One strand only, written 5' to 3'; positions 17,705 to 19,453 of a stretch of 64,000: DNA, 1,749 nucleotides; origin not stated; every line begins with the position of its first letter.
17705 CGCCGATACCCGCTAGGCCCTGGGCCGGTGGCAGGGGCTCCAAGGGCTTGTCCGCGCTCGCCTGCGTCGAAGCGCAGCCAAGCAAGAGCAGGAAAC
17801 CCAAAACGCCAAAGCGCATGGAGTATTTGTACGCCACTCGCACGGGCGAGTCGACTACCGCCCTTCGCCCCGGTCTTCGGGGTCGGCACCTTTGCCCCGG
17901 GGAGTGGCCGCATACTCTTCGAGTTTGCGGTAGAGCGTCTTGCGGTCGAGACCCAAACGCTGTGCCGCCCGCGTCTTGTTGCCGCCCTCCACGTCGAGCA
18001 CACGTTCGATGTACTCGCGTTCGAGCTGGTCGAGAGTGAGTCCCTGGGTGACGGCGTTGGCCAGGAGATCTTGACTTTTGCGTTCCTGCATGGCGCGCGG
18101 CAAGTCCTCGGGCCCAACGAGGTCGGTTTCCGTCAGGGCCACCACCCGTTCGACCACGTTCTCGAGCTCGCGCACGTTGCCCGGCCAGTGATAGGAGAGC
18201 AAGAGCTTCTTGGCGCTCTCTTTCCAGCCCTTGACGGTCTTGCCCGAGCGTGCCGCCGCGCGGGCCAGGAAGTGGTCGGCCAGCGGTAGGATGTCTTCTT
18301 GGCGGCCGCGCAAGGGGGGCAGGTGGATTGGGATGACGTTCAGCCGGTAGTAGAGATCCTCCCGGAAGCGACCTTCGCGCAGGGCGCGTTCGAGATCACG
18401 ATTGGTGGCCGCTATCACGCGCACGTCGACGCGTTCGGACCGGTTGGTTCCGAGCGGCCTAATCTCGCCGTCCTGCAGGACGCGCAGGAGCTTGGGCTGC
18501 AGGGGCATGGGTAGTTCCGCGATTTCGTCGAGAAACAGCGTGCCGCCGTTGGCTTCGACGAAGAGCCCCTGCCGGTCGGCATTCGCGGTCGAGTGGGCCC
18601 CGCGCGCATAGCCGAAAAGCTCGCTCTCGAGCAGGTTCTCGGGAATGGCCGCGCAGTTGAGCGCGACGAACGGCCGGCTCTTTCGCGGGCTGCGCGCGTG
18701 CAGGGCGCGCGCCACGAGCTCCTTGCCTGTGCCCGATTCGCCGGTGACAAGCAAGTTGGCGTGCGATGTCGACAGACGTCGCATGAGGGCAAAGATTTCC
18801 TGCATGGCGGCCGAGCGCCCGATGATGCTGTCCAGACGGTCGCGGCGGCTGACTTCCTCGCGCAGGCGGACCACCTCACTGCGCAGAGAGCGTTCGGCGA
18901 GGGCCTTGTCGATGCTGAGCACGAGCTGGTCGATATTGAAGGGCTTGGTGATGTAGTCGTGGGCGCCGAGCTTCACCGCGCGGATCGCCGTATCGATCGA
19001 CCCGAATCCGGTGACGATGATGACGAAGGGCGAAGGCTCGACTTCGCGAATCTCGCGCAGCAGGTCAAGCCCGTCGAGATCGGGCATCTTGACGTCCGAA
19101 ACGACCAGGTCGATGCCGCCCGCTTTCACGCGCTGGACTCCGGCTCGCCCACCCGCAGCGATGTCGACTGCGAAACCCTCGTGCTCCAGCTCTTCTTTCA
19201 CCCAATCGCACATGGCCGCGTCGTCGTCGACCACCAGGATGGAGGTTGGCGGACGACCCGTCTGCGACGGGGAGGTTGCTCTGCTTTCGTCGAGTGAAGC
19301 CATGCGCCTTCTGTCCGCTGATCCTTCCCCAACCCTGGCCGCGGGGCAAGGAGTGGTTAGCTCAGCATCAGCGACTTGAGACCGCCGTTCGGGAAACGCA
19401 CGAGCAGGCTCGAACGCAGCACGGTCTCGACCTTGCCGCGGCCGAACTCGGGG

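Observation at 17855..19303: NtrC-family enhancer-binding protein with GAFTGA replaced by GAHSTA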

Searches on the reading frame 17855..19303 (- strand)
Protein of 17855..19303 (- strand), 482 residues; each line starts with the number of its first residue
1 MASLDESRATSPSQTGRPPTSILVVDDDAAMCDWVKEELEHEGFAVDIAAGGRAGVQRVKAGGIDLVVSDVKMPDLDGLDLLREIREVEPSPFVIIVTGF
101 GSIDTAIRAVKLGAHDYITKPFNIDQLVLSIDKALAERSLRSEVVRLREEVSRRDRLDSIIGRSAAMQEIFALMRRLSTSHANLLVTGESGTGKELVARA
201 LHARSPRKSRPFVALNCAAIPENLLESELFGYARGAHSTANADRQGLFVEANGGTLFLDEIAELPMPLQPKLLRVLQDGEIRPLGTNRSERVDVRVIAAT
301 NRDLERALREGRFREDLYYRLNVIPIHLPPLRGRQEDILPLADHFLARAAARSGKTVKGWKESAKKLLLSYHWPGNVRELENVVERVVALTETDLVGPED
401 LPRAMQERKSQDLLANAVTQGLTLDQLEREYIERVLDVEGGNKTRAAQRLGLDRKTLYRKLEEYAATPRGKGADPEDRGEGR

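Call 3: search_protein_families(library=pfam, proteins=[window:17855-19303:-])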
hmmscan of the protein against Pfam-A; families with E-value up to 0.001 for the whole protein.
window:17855-19303:- (482 aa): 10 families
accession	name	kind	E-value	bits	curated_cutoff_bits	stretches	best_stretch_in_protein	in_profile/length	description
PF00158.32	Sigma54_activat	-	3.3e-70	235.6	20.2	1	160-327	1-168/168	Sigma-54 interaction domain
PF00072.30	Response_reg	-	2.5e-30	105.3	30.2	1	22-131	1-110/111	Response regulator receiver domain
PF25601.1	AAA_lid_14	-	2.1e-27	95.2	27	1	332-412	1-81/87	AAA+ ATPase lid domain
PF14532.12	Sigma54_activ_2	-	6.1e-26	91.7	25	1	161-331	1-138/138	Sigma-54 interaction domain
PF02954.25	HTH_8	-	1.2e-15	57.4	22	1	423-464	1-42/42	Bacterial regulatory protein, Fis family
PF07728.20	AAA_5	-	1.1e-07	32.4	22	1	183-302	1-123/139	AAA domain (dynein-related subfamily)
PF13191.12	AAA_16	-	1.7e-06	29.1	32.6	1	161-246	3-95/167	AAA ATPase domain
PF00004.35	AAA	-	6e-06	27.2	21.2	1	184-318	1-128/131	ATPase family associated with various cellular activities (AAA)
PF01078.27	Mg_chelatase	-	0.00049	20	20.3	0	244-287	98-141/207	Magnesium chelatase, subunit ChlI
PF07724.20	AAA_2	-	0.00081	19.9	27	0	182-306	4-129/166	AAA domain (Cdc48 subfamily)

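Call 4: search_protein_families(library=ncbifam, proteins=[window:17855-19303:-])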
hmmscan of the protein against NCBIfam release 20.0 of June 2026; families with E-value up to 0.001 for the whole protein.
window:17855-19303:- (482 aa): 119 families (the best 25 are shown)
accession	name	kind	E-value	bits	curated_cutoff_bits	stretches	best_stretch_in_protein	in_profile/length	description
TIGR01818.1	ntrC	equivalog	2e-137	458.8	558.6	1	22-463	1-462/463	nitrogen regulation protein NR(I)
NF008469.0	PRK11361.1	equivalog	2e-136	455.4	714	1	20-468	5-458/461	acetoacetate metabolism transcriptional regulator AtoC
NF007689.0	PRK10365.1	equivalog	1.8e-124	415.9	760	1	21-461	7-439/441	sigma-54-dependent response regulator transcription factor ZraR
NF011695.0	PRK15115.1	equivalog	9.8e-120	400.3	763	1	17-462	4-434/445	two-component system response regulator GlrR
NF041946.1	LuxO_transreg_Vib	equivalog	2e-117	392.8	800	1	25-464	2-460/463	quorum-sensing sigma-54 dependent transcriptional regulator LuxO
NF051870.1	NAssimRespRegNtrX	equivalog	1.4e-116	390.1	600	1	21-462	3-448/452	nitrogen assimilation response regulator NtrX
TIGR02915.1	PEP_resp_reg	equivalog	1.9e-116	389.6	502.6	1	22-464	1-442/445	PEP-CTERM-box response regulator transcription factor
NF008176.1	PRK10923.1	equivalog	2.6e-112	375.8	620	1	22-414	6-394/469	nitrogen regulation protein NR(I)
NF041552.1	TF_PrdR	equivalog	5.8e-106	355.1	795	1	145-464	252-576/577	sigma-54 dependent transcriptional regulator PrdR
NF049963.1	RespRegFlgRCampy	domain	4.3e-104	348.7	750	1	22-464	3-427/429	fla regulon two-component system response regulator FlgR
TIGR01817.1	nifA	equivalog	5e-101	339.1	528.85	1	136-430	176-467/534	nif-specific transcriptional activator NifA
NF003451.0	PRK05022.1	equivalog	2.7e-100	336.5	476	1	149-459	182-503/512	nitric oxide reductase transcriptional regulator NorR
NF038308.1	RNA_repair_RtcR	equivalog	5.2e-98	329.2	650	1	105-465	125-517/530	RNA repair transcriptional activator RtcR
NF050807.1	TransRegFlbDCaul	equivalog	1.5e-96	324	750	1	53-466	34-440/454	sigma-54-dependent transcriptional regulator FlbD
TIGR02329.1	propionate_PrpR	equivalog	1.3e-92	311.1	499.2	1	146-462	200-525/526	propionate catabolism operon regulatory protein PrpR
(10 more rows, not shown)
